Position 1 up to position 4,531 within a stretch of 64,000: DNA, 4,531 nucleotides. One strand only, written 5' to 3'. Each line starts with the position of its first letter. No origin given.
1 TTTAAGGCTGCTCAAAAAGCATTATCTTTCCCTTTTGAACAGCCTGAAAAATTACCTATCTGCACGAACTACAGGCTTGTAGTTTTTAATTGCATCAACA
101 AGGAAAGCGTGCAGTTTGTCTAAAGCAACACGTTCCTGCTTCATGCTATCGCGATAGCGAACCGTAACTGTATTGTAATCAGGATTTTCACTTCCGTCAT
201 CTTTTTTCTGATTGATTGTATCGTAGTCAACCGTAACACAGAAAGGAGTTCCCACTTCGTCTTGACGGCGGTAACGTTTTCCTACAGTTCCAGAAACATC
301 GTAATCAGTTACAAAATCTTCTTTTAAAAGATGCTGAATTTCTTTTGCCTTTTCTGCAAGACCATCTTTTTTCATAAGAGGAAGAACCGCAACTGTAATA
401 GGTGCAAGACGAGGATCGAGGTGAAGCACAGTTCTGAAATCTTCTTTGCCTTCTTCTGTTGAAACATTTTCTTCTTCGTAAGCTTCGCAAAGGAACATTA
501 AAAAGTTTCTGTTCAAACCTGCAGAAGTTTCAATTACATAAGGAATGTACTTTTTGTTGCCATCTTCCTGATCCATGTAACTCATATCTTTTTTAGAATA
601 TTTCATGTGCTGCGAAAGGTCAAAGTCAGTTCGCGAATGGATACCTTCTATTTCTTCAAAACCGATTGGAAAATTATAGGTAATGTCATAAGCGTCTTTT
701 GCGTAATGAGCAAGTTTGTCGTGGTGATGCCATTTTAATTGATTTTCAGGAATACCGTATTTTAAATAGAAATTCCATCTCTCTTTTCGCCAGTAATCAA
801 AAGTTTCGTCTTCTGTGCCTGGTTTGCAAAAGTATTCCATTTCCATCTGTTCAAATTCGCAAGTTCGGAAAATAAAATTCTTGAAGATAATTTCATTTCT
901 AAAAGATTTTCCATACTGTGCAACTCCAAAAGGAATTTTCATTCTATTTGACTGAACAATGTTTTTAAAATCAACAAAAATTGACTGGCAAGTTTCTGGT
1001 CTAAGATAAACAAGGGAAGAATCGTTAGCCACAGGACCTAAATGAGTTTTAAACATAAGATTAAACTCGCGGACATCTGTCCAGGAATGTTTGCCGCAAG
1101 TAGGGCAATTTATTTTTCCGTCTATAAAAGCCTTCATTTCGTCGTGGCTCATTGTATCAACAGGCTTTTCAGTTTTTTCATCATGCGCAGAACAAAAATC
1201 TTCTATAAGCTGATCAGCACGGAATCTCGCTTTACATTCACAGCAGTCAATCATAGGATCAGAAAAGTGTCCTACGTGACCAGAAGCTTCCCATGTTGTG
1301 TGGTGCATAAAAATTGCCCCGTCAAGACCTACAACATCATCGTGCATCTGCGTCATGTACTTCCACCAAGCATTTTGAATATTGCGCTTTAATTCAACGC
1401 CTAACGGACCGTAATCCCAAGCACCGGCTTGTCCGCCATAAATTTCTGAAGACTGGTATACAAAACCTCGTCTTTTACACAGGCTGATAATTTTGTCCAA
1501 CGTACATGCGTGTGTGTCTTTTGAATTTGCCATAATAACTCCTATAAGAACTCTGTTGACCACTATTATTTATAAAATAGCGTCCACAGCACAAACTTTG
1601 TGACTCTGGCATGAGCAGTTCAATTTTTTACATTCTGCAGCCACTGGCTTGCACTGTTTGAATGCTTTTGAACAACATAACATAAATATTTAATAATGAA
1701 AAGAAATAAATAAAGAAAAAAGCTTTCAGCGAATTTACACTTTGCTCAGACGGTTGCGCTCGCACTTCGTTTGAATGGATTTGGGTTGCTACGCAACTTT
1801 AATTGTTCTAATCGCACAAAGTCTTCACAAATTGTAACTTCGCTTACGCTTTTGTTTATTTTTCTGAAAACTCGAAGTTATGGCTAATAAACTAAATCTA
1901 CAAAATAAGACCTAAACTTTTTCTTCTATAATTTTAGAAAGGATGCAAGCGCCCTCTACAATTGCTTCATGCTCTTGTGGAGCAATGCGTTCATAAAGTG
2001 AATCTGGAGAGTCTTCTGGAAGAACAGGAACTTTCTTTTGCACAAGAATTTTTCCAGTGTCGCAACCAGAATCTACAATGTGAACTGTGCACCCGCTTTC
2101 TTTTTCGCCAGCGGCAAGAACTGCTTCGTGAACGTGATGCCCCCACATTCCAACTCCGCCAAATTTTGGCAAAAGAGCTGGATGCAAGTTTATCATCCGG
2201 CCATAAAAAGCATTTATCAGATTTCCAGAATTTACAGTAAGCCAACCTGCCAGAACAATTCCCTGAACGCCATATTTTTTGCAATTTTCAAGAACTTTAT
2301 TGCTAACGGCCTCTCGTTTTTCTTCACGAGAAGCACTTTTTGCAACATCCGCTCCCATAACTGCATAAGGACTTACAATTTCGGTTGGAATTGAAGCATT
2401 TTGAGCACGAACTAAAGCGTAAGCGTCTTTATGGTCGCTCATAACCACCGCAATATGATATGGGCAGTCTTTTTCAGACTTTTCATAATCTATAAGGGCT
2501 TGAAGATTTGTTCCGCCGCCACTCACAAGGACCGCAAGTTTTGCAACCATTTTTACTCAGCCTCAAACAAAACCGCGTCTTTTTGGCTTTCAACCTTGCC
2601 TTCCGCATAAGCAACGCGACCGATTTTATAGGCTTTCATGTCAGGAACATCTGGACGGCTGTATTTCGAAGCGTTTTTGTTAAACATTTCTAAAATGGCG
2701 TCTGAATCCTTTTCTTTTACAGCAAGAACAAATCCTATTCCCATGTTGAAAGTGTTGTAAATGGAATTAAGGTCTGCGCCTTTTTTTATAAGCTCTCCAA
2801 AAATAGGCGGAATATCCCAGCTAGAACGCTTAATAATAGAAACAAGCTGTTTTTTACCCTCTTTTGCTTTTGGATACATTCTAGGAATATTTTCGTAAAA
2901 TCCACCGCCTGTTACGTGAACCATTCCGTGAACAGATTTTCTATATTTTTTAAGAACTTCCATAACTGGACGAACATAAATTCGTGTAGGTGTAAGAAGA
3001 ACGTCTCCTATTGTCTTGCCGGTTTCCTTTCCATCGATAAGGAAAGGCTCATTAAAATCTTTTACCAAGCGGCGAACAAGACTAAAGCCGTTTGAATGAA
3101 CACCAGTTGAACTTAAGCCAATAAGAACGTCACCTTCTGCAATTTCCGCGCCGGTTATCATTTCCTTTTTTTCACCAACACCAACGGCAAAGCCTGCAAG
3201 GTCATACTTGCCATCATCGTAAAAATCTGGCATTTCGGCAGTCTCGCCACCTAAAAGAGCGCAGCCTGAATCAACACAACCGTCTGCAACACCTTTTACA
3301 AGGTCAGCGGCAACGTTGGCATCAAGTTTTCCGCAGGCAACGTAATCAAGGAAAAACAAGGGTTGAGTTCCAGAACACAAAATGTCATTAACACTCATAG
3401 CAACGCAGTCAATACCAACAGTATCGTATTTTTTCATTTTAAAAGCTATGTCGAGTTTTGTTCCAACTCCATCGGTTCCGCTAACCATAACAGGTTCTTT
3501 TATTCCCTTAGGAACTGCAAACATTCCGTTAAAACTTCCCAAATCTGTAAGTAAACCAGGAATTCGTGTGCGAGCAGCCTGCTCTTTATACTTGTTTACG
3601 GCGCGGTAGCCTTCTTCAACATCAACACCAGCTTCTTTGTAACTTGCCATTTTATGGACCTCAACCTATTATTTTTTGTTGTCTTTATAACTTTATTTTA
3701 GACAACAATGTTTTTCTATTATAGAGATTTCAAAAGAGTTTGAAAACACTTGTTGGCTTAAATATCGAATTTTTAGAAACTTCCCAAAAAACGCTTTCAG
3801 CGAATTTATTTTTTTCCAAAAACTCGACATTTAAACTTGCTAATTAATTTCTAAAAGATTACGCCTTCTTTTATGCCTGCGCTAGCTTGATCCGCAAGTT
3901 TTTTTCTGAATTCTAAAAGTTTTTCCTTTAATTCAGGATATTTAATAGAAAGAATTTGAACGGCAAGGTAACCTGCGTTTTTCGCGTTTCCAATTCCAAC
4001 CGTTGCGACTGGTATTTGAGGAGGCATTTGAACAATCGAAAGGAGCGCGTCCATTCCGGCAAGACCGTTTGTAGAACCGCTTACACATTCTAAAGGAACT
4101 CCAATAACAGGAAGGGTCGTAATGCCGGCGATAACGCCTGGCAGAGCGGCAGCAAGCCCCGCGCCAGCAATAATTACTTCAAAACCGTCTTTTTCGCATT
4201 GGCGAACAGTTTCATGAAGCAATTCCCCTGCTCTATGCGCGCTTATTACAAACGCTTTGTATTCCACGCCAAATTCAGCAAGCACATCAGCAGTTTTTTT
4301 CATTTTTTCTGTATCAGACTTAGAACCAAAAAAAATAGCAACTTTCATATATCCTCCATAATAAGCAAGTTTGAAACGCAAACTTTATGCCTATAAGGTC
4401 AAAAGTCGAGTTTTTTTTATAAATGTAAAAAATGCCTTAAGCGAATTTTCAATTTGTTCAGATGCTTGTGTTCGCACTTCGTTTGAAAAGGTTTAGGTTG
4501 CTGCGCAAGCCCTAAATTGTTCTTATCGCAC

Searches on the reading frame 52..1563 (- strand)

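Call 70: search_protein_families(library=pfam, proteins=[window:52-1563:-], max_evalue=0.0001)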
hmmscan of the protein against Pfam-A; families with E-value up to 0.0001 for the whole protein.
window:52-1563:- (503 aa): 2 families
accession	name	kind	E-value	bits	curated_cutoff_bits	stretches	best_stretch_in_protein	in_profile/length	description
PF03129.25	HGTP_anticodon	-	1.1e-16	61.2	21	1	391-489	2-92/94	Anticodon binding domain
PF00587.30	tRNA-synt_2b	-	2.2e-12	47.8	29.3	1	185-355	11-173/179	tRNA synthetase class II core domain (G, H, P, S and T)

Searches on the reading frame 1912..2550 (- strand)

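Call 70: search_protein_families(library=pfam, proteins=[window:1912-2550:-], max_evalue=0.0001)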
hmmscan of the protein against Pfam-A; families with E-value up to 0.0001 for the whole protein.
window:1912-2550:- (212 aa): 1 family
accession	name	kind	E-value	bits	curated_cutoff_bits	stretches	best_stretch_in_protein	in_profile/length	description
PF00551.24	Formyl_trans_N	-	1e-46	159.4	26.1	1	4-199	2-179/181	Formyl transferase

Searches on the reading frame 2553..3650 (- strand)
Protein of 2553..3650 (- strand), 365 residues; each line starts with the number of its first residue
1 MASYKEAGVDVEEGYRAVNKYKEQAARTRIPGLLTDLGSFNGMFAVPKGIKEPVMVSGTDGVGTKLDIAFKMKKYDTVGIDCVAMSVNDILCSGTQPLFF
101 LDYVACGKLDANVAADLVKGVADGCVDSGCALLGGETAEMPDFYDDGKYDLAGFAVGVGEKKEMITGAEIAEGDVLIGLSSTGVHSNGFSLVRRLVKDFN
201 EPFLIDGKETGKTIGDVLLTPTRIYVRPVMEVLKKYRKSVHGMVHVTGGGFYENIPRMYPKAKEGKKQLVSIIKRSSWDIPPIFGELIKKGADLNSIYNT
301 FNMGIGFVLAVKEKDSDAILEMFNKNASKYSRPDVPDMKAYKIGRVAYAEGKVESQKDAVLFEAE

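Call 70: search_protein_families(library=pfam, proteins=[window:2553-3650:-], max_evalue=0.0001)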
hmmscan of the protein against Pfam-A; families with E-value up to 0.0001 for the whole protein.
window:2553-3650:- (365 aa): 2 families
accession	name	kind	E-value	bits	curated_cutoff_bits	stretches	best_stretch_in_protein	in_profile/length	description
PF02769.27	AIRS_C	-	8.5e-25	88.2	23.1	1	172-327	2-135/156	AIR synthase related protein, C-terminal domain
PF00586.29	AIRS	-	6.1e-23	81.8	24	1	54-158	14-111/112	AIR synthase related protein, N-terminal domain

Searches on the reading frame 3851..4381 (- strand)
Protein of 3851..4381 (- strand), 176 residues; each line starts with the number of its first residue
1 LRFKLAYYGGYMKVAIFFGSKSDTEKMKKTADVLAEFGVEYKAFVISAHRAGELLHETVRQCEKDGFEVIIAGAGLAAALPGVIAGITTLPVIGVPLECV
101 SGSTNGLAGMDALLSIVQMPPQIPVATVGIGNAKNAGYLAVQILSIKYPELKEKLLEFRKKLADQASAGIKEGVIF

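Call 70: search_protein_families(library=pfam, proteins=[window:3851-4381:-], max_evalue=0.0001)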
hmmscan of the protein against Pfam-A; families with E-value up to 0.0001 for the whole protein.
window:3851-4381:- (176 aa): 1 family
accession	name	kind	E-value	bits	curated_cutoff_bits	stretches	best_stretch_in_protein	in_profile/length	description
PF00731.26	AIRC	-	1.4e-56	190.6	30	1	13-164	1-147/148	AIR carboxylase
